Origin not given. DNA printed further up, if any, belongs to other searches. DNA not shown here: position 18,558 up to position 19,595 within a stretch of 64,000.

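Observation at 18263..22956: Compact type IV pilus / competence-pseudopilus-like operon ending in two unusual coiled-coil proteins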

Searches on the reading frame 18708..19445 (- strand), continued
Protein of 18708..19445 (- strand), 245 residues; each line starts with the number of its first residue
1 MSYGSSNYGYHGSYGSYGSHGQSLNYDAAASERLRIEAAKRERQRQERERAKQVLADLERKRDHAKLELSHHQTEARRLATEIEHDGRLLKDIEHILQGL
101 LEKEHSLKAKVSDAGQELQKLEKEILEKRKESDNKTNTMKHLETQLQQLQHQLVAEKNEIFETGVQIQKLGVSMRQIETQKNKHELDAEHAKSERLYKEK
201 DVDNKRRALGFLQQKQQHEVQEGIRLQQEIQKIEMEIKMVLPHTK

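Call 48: find_encoding_contigs(protein=P0051, flank=10000, max_places=2)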
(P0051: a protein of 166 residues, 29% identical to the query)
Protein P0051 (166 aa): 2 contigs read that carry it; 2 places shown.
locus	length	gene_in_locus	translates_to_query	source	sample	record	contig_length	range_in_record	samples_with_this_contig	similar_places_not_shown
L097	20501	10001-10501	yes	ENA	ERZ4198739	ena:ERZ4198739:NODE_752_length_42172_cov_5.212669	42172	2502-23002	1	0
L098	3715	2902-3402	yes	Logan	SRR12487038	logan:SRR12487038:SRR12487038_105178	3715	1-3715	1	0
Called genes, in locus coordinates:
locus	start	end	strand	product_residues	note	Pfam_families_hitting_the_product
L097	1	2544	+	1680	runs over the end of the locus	?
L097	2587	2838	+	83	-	-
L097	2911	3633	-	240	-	PF18400:Thioredoxin_12 (faint), PF13462:Thioredoxin_4, PF01323:DSBA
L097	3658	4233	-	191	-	PF13482:RNase_H_2, PF10108:DNA_pol_B_exo2 (faint)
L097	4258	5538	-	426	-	PF13393:tRNA-synt_His, PF00587:tRNA-synt_2b, PF03129:HGTP_anticodon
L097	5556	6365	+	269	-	PF01509:TruB_N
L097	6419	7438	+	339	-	PF00437:T2SSE, PF20720:nSTAND3 (weak)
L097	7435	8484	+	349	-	PF00482:T2SSF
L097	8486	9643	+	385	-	-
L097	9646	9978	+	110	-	-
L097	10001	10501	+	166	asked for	-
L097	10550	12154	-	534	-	PF01676:Metalloenzyme, PF06415:iPGM_N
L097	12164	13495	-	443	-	PF03952:Enolase_N, PF00113:Enolase_C, PF07476:MAAL_C (weak)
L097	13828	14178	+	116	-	-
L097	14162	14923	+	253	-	PF01207:Dus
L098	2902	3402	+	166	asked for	-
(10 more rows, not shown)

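Call 58: search_solved_structures(query=A6, max_evalue=1)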
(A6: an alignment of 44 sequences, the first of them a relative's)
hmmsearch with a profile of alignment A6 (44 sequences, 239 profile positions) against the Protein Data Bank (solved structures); distinct sequences matched with E-value up to 1: 41.
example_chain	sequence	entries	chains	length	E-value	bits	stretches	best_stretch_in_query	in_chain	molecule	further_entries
1ohh_H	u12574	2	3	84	6.6e-05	26.1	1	32-89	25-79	ATPase inhibitor, mitochondrial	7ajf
1gmj_A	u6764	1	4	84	7.5e-05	25.9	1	32-89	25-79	ATPASE INHIBITOR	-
9vpb_AJ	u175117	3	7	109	0.00011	25.4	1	3-88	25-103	ATPase inhibitor, mitochondrial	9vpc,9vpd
9bxu_J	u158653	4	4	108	0.002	21.2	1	34-88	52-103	ATPase inhibitor, mitochondrial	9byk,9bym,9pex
6j5i_J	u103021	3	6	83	0.0026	20.9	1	34-88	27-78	ATPase inhibitor, mitochondrial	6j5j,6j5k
5xau_B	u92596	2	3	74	0.0073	19.4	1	86-155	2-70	Laminin subunit beta-1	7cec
6qp4_A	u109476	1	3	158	0.013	18.5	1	128-223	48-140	UspA1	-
9e5c_0x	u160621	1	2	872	0.014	18.5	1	41-159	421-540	Coiled-coil domain-containing protein 40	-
7o92_A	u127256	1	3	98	0.025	17.7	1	82-163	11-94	hypothetical protein UY81_C0065G0003 residues 18-54 from Candidatus Giovannonibacteria bac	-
4etp_B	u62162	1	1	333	0.027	17.6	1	126-177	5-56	Spindle pole body-associated protein VIK1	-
6yuf_A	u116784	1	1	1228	0.03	17.4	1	32-183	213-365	Structural maintenance of chromosomes protein 1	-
6otn_A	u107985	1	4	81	0.034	17.2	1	91-163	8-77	Tropomyosin alpha-3 chain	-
3hnw_A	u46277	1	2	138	0.05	16.7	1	65-156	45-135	uncharacterized protein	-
4lin_A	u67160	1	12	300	0.054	16.5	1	125-237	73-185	Tail needle protein gp26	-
8aud_A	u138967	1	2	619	0.065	16.3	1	61-146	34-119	Cell wall-associated hydrolases (Invasion-associated proteins)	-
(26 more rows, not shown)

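Call 59: search_solved_structures(query=A6, max_evalue=0.001, show_alignments=3)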
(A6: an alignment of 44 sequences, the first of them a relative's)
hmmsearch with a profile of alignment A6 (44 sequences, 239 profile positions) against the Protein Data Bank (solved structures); distinct sequences matched with E-value up to 0.001: 3.
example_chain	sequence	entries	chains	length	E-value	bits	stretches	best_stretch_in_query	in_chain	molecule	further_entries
1ohh_H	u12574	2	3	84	6.6e-05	26.1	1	32-89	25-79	ATPase inhibitor, mitochondrial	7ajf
1gmj_A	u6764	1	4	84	7.5e-05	25.9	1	32-89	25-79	ATPASE INHIBITOR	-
9vpb_AJ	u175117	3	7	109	0.00011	25.4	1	3-88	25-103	ATPase inhibitor, mitochondrial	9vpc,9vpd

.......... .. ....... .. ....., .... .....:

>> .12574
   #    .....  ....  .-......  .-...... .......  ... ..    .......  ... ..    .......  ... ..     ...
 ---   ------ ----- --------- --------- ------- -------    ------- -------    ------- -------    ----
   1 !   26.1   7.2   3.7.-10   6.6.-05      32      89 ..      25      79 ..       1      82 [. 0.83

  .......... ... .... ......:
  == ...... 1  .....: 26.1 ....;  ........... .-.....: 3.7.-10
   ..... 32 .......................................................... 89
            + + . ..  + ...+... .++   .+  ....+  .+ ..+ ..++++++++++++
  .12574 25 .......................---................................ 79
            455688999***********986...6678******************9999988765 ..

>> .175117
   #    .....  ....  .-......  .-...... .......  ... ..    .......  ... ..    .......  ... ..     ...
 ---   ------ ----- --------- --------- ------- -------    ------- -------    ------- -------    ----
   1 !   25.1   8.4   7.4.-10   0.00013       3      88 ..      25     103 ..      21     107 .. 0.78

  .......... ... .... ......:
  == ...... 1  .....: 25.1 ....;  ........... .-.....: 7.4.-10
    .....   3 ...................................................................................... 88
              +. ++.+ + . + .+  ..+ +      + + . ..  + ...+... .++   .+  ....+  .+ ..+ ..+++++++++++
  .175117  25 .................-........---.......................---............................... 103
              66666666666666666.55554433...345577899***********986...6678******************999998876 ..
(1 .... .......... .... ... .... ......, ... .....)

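Call 61: search_protein_families(library=pfam, alignment_id=A6, max_evalue=1)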
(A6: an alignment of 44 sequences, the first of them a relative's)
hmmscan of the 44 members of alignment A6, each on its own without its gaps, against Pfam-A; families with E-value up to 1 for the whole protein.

A. member 1, P0001 (245 aa): 0 families

B. families by the number of members that match (of 44 scanned): 80 families (the first 25 are shown)
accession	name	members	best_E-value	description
PF17675.6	APG6_N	20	0.0015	Apg6 coiled-coil region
PF08614.16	ATG16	7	0.023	Autophagy protein 16 (ATG16)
PF04632.18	FUSC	6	0.00022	Fusaric acid resistance protein family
PF24627.1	PUMA_CC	6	0.0007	PUMA coiled-coil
PF05266.19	DUF724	6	0.0031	Protein of unknown function (DUF724)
PF22299.1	BRISC_FAM175B_helical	5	0.0023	BRISC complex subunit FAM175B, helical domain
PF06009.19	Laminin_II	5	0.02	Laminin Domain II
PF13863.11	DUF4200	4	0.0014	Domain of unknown function (DUF4200)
PF11559.13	ADIP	4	0.0059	Afadin- and alpha -actinin-Binding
PF15397.11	DUF4618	4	0.0067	Domain of unknown function (DUF4618)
PF04513.17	Baculo_PEP_C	4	0.0086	Baculovirus polyhedron envelope protein, PEP, C terminus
PF06103.16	DUF948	4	0.012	Bacterial protein of unknown function (DUF948)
PF04102.17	SlyX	3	0.00075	SlyX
PF14023.12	Bestrophin-like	3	0.0021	Bestrophin-like domain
PF10473.14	CENP-F_leu_zip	3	0.0022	Leucine-rich repeats of kinetochore protein Cenp-F/LEK1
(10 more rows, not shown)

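Call 62: predict_structure(alignment_id=A6)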
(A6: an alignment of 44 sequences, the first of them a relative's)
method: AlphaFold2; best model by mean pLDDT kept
length: 245 residues; sequences in the alignment: 44
mean_pLDDT: 84.3   pTM: 0.49
mean pLDDT of the five models: 84.3, 82.1, 80.7, 80.4, 70.9
residues with pLDDT >= 90: 134; 70-90: 76; 50-70: 13; < 50: 22
segments of 3 or more residues with pLDDT < 50: 1-5, 7-23
pLDDT, mean of each block of 10 residues (from residue 1): 43 38 58 85 91 95 96 95 91 89 89 89 90 84 63 82 92 93 92 90 90 94 96 95 88
secondary structure, 60 per line:
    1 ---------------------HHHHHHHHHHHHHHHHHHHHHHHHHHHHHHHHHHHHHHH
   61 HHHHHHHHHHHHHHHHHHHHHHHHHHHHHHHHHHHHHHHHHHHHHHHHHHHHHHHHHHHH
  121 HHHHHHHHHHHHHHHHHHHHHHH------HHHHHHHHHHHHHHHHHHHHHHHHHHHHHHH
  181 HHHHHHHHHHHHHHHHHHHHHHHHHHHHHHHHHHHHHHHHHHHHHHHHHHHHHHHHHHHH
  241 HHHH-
elements in order: H22-143 H150-244

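Call 64: search_protein_representatives(alignment_id=A6)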
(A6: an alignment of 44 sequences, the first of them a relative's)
Query: 44 sequences, 239 profile positions. Proteins with E-value up to 0.001 (for the whole library): 78; up to 1e-10: 38; up to 1e-30: 14. The best 78 are listed.
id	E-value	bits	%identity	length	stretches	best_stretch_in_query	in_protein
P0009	1.1e-90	320.0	-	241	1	1-237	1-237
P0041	1.8e-82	293.2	-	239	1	1-238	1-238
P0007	7.1e-81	287.9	-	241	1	1-239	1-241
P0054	8.6e-65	235.3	-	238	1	1-238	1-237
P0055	5.5e-58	213.0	-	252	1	3-238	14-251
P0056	2.3e-49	184.8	-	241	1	8-238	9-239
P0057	4.9e-47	177.1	-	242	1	1-238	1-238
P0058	3.4e-43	164.6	-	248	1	1-238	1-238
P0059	2.4e-42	161.8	-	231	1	16-238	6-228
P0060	3.8e-40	154.6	-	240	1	10-239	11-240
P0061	2.2e-36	142.3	-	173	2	1-117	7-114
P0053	9.7e-36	140.2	-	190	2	1-141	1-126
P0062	1.6e-33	132.9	-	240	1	6-239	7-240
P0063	7.9e-33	130.6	-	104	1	1-104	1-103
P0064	2.0e-30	122.7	-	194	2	133-238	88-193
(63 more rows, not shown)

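Call 75: find_encoding_contigs(protein=P0053, flank=10000, max_places=2)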
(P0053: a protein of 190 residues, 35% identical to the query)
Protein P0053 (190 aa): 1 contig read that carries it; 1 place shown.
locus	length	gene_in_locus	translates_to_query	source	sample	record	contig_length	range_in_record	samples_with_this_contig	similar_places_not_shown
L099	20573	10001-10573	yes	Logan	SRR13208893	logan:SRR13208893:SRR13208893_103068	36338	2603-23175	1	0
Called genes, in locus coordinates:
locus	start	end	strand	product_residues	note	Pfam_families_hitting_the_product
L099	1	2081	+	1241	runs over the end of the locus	PF00580:UvrD-helicase, PF13245:AAA_19, PF13604:AAA_30 (faint), PF00580:UvrD-helicase, PF13361:UvrD_C, PF13538:UvrD_C_2 (faint), PF13361:UvrD_C, PF12705:PDDEXK_1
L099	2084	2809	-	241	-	PF18400:Thioredoxin_12 (faint), PF13462:Thioredoxin_4, PF01323:DSBA (faint)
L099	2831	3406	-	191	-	PF13482:RNase_H_2, PF10108:DNA_pol_B_exo2 (faint)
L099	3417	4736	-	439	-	PF13393:tRNA-synt_His, PF00587:tRNA-synt_2b, PF03129:HGTP_anticodon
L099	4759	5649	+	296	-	PF01509:TruB_N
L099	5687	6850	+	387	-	PF00437:T2SSE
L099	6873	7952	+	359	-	PF00482:T2SSF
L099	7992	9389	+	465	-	-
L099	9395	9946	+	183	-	PF07963:N_methyl (weak)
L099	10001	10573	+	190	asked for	-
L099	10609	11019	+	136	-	PF08570:DUF1761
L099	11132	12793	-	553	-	PF01676:Metalloenzyme, PF06415:iPGM_N, PF01663:Phosphodiest (weak)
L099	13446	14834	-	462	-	PF03952:Enolase_N, PF00113:Enolase_C, PF13378:MR_MLE_C (weak), PF07476:MAAL_C (weak)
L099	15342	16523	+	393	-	PF01207:Dus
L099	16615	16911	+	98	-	-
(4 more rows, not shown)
